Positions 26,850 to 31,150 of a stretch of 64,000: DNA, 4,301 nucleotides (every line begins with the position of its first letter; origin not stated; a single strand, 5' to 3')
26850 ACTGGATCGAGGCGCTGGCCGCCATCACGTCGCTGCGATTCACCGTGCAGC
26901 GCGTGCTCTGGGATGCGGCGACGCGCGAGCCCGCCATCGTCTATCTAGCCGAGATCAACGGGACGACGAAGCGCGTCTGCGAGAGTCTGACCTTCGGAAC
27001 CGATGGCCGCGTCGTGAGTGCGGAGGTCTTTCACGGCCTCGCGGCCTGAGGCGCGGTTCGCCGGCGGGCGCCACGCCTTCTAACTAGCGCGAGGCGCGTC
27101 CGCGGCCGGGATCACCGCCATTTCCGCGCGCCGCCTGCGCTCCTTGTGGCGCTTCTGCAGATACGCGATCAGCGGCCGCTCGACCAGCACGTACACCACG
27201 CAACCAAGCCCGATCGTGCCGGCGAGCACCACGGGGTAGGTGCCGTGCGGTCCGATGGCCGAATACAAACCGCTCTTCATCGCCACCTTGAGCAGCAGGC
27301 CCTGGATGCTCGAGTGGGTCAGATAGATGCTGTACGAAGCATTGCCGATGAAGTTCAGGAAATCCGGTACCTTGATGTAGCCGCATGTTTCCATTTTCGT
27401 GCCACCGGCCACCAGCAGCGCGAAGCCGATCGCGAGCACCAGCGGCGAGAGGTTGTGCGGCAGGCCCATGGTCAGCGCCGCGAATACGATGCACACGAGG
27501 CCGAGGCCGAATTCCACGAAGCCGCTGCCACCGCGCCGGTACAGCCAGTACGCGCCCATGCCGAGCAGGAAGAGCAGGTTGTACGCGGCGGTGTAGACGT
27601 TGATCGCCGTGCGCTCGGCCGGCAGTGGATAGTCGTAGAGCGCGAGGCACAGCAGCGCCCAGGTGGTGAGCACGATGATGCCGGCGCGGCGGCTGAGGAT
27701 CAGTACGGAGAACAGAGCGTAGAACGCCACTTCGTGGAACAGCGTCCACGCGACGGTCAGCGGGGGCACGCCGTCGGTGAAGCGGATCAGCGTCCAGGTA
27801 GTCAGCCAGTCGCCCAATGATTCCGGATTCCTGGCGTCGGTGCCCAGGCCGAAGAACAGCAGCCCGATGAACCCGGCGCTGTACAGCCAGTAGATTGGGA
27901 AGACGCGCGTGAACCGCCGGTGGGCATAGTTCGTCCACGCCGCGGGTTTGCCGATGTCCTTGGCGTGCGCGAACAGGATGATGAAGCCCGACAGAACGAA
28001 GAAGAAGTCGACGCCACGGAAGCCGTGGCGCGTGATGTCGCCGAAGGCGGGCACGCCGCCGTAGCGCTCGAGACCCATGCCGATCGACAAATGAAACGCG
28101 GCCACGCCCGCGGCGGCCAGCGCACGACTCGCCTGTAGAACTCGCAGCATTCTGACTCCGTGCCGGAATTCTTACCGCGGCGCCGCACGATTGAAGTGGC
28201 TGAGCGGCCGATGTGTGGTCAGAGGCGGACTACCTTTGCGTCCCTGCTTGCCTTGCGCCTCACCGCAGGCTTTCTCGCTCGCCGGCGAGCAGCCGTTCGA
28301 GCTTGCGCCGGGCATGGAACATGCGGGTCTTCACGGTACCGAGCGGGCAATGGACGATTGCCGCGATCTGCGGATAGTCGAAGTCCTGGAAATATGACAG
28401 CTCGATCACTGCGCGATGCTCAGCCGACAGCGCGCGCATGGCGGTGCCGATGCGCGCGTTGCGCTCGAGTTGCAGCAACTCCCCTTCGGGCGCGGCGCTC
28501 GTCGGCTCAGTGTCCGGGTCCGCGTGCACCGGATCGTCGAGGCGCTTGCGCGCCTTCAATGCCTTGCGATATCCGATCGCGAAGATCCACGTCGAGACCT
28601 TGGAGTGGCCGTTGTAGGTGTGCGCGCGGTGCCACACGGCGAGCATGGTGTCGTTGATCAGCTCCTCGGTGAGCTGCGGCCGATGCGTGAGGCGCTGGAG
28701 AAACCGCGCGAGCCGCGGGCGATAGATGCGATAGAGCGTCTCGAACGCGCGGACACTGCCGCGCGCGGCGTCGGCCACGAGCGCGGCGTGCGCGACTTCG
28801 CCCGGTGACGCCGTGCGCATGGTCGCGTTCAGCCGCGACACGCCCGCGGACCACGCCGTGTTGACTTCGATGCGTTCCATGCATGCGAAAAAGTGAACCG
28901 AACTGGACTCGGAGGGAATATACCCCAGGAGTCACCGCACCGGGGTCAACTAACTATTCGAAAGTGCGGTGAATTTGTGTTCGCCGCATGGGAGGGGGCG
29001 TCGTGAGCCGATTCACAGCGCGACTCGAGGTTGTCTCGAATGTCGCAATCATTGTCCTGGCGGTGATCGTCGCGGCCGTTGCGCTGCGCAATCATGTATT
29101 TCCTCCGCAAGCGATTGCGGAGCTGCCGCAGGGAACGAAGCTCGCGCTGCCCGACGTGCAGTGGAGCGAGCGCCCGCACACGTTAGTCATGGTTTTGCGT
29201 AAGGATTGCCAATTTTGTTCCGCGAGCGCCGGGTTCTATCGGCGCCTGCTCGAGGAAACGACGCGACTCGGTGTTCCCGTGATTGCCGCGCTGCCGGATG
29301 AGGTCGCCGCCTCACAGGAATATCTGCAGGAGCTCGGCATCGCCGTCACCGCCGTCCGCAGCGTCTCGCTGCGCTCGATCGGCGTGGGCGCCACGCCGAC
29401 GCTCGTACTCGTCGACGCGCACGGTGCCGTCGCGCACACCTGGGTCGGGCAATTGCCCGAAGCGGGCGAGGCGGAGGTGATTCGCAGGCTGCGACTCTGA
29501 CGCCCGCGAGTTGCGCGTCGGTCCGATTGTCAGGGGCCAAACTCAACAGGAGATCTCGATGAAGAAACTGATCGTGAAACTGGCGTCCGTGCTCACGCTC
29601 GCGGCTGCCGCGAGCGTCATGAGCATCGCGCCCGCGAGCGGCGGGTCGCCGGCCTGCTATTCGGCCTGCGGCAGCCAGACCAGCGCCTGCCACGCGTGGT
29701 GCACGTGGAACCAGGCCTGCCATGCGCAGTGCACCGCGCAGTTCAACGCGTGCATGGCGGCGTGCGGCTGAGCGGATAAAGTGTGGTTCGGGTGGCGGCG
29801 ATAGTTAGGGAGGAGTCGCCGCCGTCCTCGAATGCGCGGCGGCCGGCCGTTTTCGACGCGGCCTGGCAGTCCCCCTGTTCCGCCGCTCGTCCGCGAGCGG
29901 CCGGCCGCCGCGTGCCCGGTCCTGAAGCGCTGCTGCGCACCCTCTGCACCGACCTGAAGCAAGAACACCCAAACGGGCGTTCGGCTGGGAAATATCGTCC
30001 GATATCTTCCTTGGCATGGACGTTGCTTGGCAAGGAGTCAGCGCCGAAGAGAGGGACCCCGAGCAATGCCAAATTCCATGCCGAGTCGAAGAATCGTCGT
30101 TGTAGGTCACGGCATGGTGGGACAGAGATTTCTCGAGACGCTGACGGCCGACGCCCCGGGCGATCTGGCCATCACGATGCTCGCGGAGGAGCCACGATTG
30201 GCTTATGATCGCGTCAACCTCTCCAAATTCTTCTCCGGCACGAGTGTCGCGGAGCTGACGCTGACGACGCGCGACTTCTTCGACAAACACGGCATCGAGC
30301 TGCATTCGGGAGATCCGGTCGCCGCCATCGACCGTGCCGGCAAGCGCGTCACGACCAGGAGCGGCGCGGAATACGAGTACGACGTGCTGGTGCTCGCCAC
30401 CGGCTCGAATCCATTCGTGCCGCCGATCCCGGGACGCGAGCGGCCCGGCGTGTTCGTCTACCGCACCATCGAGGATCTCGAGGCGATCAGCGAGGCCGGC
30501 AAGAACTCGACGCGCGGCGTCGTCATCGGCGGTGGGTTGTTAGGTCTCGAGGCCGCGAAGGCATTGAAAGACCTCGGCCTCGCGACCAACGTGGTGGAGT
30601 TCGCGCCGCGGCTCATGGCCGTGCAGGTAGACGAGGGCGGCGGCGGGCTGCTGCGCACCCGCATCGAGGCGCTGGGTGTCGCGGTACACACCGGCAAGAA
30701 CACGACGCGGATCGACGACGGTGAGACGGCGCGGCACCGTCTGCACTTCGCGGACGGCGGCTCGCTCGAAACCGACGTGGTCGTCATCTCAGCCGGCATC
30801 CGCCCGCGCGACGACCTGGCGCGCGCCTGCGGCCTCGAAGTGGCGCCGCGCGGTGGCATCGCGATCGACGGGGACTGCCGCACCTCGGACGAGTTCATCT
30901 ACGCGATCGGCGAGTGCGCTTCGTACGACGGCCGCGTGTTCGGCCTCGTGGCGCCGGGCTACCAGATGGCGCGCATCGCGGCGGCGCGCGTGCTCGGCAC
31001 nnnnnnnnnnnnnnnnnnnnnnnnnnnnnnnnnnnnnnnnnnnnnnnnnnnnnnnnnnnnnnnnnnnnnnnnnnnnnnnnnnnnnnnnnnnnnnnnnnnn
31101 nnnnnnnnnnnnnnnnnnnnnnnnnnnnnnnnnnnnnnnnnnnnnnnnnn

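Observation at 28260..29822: ECF sigma factor divergent from a TlpA-like redoxin and a secreted four-CxxxC mini-protein, with an attC-like remnant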

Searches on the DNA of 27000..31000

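Call 85: search_with_rna_model(model_id=R1, source=window, start=27000, end=31000, filters=off, max_evalue=10)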
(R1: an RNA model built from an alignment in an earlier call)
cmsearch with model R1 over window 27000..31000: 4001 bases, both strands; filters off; matches with E-value up to 10: 18.
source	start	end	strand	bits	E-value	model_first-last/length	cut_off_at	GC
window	29734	29849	+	6.8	0.51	1-104/104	no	0.7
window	28286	28305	-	5.4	1.1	50-69/104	no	0.65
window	28385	28441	+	4.9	1.5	1-104/104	no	0.61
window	30510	30552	-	4.3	2.1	1-104/104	no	0.67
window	27071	27159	+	4.1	2.3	1-104/104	no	0.71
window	30819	30849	+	3.5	3.4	26-77/104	no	0.84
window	30823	30906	-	3.4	3.5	1-104/104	no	0.71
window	27395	27465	-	3.3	3.8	1-104/104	no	0.7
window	28742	28770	+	3.1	4.2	27-76/104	no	0.83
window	28941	29041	+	3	4.5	1-104/104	no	0.56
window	27979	28021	+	2.8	4.9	1-104/104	no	0.53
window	28651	28700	-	2.5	5.9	1-104/104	no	0.66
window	27276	27331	-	2.4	6.3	1-104/104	no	0.57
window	29287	29302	-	2.1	7.1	54-69/104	no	0.75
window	30977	31000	-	2.1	7.3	46-69/104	no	0.88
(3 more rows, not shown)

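Call 87: search_with_rna_model(model_id=R1, source=window, start=29600, end=29950, filters=off, max_evalue=10, show_alignments=1)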
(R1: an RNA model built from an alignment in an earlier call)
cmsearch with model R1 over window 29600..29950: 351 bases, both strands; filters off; matches with E-value up to 10: 6.
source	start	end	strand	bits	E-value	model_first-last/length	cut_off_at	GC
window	29734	29849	+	6.8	0.045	1-104/104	no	0.7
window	29750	29817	-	0.5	1.6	1-104/104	no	0.63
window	29854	29900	+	-1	3.6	1-104/104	no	0.79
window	29627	29648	+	-1.3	4.2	27-76/104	no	0.91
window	29607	29639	-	-1.4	4.5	28-75/104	no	0.76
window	29667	29706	+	-2.1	6.7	1-104/104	no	0.73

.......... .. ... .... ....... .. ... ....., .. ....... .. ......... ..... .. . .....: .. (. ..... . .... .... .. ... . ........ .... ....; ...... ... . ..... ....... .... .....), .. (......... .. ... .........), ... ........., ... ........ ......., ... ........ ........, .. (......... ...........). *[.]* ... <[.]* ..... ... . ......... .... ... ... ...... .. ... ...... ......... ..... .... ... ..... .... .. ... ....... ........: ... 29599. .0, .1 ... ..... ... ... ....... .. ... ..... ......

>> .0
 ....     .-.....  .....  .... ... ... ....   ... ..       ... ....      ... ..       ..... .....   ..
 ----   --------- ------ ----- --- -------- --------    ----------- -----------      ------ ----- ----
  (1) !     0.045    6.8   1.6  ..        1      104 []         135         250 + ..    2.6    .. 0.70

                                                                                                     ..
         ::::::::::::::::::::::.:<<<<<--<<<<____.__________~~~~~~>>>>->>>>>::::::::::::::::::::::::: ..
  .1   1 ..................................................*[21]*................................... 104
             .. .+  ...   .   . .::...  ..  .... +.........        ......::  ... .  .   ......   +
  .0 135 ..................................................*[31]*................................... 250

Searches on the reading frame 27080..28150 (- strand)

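Call 3: search_protein_families(library=pfam, proteins=[window:27080-28150:-], max_evalue=1)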
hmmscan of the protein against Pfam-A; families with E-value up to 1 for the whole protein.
window:27080-28150:- (356 aa): 2 families
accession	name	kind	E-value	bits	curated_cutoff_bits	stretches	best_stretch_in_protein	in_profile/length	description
PF01757.29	Acyl_transf_3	-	1.1e-20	74.4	31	1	7-320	6-325/326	Acyltransferase domain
PF06522.17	B12D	-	0.76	9.6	21.5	0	234-249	6-21/54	NADH-ubiquinone reductase complex 1 MLRQ subunit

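Call 4: search_protein_families(library=ncbifam, proteins=[window:27080-28150:-], max_evalue=1)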
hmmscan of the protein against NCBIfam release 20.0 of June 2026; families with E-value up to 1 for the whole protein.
window:27080-28150:- (356 aa): 0 families

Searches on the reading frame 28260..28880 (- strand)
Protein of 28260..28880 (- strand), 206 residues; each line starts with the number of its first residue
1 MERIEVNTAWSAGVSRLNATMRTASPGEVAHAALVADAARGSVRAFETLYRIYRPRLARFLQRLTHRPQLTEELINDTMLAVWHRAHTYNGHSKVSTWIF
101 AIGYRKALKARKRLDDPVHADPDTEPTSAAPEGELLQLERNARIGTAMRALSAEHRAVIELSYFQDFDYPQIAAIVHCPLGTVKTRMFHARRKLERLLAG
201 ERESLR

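Call 3: search_protein_families(library=pfam, proteins=[window:28260-28880:-], max_evalue=1)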
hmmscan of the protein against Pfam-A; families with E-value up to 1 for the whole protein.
window:28260-28880:- (206 aa): 5 families
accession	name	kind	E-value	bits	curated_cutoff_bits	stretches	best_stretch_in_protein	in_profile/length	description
PF08281.18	Sigma70_r4_2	-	5.6e-14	52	25.7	1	143-194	3-54/54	Sigma-70, region 4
PF04542.20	Sigma70_r2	-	7.4e-12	45.3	24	1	49-114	1-68/71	Sigma-70 region 2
PF04545.22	Sigma70_r4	-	2e-09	37.2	24.1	1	147-194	1-48/50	Sigma-70, region 4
PF07638.17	Sigma70_ECF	-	0.029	14.7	21.1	1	129-197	117-182/185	ECF sigma factor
PF18932.5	DUF5681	-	0.032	15.3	27.5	1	18-55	37-74/77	Family of unknown function (DUF5681)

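Call 4: search_protein_families(library=ncbifam, proteins=[window:28260-28880:-], max_evalue=1)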
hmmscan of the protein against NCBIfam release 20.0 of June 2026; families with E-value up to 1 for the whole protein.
window:28260-28880:- (206 aa): 84 families (the best 25 are shown)
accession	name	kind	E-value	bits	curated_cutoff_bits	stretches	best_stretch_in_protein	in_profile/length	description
NF009168.0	PRK12515.1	subfamily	2.4e-34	118.5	236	1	31-199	9-180/189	RNA polymerase sigma factor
NF009171.0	PRK12518.1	equivalog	7.9e-29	100.8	208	1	23-199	6-185/191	RNA polymerase sigma factor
NF009166.1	PRK12513.1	equivalog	5.8e-28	97.9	206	1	29-202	7-190/193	RNA polymerase sigma factor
NF007216.0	PRK09638.1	equivalog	2.5e-25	89.3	194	1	32-197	6-173/180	RNA polymerase sigma factor SigY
TIGR02937.1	sigma70-ECF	superfamily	3.1e-23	82.2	42.9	1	45-197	2-164/165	sigma-70 family RNA polymerase sigma factor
NF004113.0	PRK05602.1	equivalog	3.6e-22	79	208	1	16-203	17-206/211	RNA polymerase sigma factor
TIGR02950.1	SigM_subfam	subfamily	6.2e-22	78.1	147.95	1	47-198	3-158/159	RNA polymerase sigma factor, SigM family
NF010500.0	PRK13919.1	subfamily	5.5e-21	75.6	226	1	30-198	9-180/186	putative RNA polymerase sigma E protein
TIGR02985.1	Sig70_bacteroi1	subfamily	7.1e-21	75.1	126.4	1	45-195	2-159/162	RNA polymerase sigma-70 factor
NF007227.0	PRK09645.1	subfamily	1.5e-20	73.9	202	1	42-199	11-171/177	sigma-70 family RNA polymerase sigma factor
TIGR02983.1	SigE-fam_strep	subfamily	1.7e-20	73.5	141.55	1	42-200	4-160/162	SigE family RNA polymerase sigma factor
NF008894.0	PRK11924.3-1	equivalog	5e-20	72.4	258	1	33-199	11-182/188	RNA polymerase sigma factor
TIGR02939.1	RpoE_Sigma70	equivalog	1.2e-19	71.1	236.15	1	32-198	8-186/190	RNA polymerase sigma factor RpoE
NF007228.0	PRK09646.1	subfamily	2.1e-19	69.9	226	1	27-198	13-190/194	ECF RNA polymerase sigma factor SigK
NF007225.0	PRK09643.1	equivalog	2.3e-19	69.9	190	1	21-202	4-186/204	RNA polymerase sigma factor SigM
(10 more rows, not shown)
